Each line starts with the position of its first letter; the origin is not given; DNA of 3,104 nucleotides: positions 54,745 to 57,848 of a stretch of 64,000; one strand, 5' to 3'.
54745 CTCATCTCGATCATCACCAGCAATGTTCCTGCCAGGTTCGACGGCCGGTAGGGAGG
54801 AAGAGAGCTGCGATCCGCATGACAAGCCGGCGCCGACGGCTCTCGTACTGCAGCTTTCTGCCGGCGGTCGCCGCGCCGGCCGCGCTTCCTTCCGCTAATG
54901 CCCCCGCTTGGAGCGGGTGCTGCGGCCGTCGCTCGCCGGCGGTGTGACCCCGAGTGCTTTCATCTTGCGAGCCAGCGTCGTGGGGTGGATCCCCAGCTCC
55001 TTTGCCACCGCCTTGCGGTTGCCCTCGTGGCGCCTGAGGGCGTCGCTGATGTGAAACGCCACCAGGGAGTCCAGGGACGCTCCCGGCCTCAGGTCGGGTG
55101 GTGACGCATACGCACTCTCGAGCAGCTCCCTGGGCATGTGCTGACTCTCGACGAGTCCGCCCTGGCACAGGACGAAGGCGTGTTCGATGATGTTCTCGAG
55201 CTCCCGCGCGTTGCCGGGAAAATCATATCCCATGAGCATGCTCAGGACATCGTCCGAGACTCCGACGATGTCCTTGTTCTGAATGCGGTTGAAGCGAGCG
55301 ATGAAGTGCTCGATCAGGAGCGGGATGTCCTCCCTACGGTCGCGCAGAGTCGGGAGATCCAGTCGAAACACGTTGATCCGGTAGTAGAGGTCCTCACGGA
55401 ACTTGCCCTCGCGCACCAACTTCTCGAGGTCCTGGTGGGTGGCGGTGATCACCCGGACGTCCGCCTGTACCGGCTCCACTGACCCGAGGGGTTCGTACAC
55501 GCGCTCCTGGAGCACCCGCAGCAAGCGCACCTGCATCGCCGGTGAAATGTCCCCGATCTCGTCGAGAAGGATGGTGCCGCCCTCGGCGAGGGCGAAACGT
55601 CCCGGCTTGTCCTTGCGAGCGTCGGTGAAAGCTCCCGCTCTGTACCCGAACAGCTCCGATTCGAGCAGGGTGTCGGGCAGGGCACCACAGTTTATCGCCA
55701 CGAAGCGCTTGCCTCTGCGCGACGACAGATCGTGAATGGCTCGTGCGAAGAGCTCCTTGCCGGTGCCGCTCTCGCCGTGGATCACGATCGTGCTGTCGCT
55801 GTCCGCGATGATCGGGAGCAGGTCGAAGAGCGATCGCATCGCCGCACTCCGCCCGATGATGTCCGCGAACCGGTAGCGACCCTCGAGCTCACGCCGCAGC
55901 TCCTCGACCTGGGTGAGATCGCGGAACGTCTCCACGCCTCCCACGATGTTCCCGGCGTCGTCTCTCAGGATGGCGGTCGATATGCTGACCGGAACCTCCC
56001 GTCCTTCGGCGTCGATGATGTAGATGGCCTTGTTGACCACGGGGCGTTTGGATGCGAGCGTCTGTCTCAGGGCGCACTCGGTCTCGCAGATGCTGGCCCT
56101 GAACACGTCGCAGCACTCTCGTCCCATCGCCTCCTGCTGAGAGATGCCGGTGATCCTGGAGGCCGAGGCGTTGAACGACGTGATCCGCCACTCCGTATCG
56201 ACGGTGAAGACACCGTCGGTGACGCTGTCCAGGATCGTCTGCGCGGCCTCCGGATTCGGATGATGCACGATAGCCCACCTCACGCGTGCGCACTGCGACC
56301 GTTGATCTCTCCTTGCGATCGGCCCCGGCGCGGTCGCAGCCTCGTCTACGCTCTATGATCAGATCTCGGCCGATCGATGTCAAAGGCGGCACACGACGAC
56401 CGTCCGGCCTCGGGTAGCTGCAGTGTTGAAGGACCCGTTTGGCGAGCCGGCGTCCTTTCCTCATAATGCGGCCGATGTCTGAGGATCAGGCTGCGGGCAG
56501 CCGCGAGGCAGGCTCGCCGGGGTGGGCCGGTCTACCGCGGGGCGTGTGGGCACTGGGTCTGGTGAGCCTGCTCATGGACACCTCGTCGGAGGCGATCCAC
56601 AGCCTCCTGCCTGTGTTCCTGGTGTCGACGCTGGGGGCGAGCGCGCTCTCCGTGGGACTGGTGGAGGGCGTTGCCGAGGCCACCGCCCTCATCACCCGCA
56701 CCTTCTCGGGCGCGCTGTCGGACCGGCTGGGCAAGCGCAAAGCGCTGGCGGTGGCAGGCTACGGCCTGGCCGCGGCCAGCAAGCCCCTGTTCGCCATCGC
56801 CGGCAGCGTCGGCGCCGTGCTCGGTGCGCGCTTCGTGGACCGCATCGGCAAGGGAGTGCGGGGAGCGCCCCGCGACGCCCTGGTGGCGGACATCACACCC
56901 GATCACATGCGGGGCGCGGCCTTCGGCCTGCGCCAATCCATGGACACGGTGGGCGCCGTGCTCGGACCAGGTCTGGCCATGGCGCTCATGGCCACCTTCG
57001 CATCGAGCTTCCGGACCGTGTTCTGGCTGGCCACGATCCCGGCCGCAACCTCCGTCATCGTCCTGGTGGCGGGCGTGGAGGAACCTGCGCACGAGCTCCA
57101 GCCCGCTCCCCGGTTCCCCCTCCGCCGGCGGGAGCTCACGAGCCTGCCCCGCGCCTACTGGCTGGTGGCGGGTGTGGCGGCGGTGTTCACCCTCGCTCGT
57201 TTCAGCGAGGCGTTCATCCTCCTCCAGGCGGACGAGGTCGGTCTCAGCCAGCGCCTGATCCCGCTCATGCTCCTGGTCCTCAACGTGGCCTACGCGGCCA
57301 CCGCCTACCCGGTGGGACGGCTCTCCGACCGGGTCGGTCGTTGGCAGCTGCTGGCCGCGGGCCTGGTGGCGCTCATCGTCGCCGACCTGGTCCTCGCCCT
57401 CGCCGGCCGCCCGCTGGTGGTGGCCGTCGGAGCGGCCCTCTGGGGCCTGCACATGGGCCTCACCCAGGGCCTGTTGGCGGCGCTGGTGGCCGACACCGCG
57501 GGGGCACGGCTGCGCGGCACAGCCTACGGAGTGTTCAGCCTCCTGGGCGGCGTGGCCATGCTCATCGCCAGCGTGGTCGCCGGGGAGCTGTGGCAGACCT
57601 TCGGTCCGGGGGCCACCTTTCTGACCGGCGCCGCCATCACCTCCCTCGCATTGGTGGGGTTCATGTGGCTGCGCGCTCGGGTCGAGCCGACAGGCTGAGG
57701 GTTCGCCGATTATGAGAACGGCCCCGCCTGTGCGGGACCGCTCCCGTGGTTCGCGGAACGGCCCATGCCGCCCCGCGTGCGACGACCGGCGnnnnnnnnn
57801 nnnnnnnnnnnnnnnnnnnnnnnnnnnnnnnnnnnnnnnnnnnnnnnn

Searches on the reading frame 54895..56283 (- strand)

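Call 10: search_protein_families(library=pfam, proteins=[window:54895-56283:-], max_evalue=0.001)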
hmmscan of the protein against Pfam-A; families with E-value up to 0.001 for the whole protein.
window:54895-56283:- (462 aa): 12 families
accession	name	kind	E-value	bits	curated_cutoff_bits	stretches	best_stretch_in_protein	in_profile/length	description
PF00158.32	Sigma54_activat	-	1.3e-67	227.2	20.2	1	142-308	1-167/168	Sigma-54 interaction domain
PF25601.1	AAA_lid_14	-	2e-26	92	27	1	314-392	1-79/87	AAA+ ATPase lid domain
PF14532.12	Sigma54_activ_2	-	4.2e-20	72.8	25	1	143-313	1-138/138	Sigma-54 interaction domain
PF08448.16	PAS_4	-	2e-13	51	23.1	1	18-127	1-109/110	PAS fold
PF13426.13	PAS_9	-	2.4e-13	50.7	27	1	23-125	2-103/103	PAS domain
PF02954.25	HTH_8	-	5.6e-12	45.6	22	1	412-443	10-41/42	Bacterial regulatory protein, Fis family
PF00989.32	PAS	-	4e-11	43.4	22.6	1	15-122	4-112/113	PAS fold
PF07728.20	AAA_5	-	9.5e-09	35.8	22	1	166-284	2-123/139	AAA domain (dynein-related subfamily)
PF13188.13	PAS_8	-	2e-06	27.9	21.8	1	15-67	4-56/65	PAS domain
PF13191.12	AAA_16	-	1.9e-05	25.6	32.6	1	143-262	3-124/167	AAA ATPase domain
PF00004.35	AAA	-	0.00019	22.3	21.2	1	167-289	2-114/131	ATPase family associated with various cellular activities (AAA)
PF18024.7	HTH_50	-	0.00094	19.3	27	0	412-445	16-48/50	Helix-turn-helix domain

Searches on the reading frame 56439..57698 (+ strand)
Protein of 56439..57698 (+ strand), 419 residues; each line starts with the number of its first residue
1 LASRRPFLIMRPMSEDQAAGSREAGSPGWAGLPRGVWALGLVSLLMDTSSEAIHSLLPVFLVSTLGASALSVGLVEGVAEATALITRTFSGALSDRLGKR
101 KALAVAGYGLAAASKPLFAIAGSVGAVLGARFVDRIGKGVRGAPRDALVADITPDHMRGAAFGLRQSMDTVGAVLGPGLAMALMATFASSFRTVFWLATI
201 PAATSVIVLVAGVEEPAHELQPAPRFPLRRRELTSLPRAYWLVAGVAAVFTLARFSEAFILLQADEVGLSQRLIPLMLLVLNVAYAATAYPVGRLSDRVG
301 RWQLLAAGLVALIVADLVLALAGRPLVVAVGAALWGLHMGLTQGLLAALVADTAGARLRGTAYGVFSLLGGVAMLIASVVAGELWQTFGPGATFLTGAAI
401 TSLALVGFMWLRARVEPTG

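Call 10: search_protein_families(library=pfam, proteins=[window:56439-57698:+], max_evalue=0.001)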
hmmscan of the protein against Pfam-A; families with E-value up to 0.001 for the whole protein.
window:56439-57698:+ (419 aa): 5 families
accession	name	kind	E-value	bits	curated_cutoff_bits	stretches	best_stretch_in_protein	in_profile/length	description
PF07690.21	MFS_1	-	2.5e-42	145.5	33.4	2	40-276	2-242/347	Major Facilitator Superfamily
PF00083.30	Sugar_tr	-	6e-17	62.1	22.3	2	67-210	43-189/452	Sugar (and other) transporter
PF12832.13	MFS_1_like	-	1.4e-11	44.5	25.2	1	58-395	23-372/373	MFS_1 like family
PF13347.12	MFS_2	-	8.4e-09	34.9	27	1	43-389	6-385/427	MFS/sugar transport protein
PF01306.25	LacY_symp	-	2.3e-05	23.8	24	1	52-210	25-185/413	LacY proton/sugar symporter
